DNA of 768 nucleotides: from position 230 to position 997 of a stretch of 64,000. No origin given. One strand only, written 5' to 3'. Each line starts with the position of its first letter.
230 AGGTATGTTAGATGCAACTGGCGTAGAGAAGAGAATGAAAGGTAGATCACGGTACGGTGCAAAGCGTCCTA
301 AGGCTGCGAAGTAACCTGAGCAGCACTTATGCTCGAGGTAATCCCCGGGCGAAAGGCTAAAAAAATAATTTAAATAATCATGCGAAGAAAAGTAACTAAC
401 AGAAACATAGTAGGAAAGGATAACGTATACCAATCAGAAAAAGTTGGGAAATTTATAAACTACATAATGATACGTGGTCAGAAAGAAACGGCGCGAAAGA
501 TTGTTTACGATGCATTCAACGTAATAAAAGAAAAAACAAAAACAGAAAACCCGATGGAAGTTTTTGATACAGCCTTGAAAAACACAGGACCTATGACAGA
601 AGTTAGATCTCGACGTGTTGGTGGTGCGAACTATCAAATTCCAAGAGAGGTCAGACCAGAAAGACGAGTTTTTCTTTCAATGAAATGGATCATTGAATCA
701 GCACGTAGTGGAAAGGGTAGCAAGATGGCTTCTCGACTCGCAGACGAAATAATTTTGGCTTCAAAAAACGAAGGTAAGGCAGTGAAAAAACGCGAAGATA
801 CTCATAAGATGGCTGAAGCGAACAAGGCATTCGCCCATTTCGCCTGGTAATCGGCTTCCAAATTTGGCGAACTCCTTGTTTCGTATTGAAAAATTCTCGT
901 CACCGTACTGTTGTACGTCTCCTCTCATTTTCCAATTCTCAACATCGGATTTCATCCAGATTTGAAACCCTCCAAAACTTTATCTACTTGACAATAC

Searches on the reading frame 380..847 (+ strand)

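Call 52: search_protein_families(library=pfam, proteins=[window:380-847:+], max_evalue=0.001)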
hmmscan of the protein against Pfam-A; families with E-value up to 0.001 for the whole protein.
window:380-847:+ (156 aa): 1 family
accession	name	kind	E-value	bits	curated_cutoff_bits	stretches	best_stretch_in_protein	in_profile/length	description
PF00177.27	Ribosomal_S7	-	2.5e-56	189.8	24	1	2-149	2-148/148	Ribosomal protein S7p/S5e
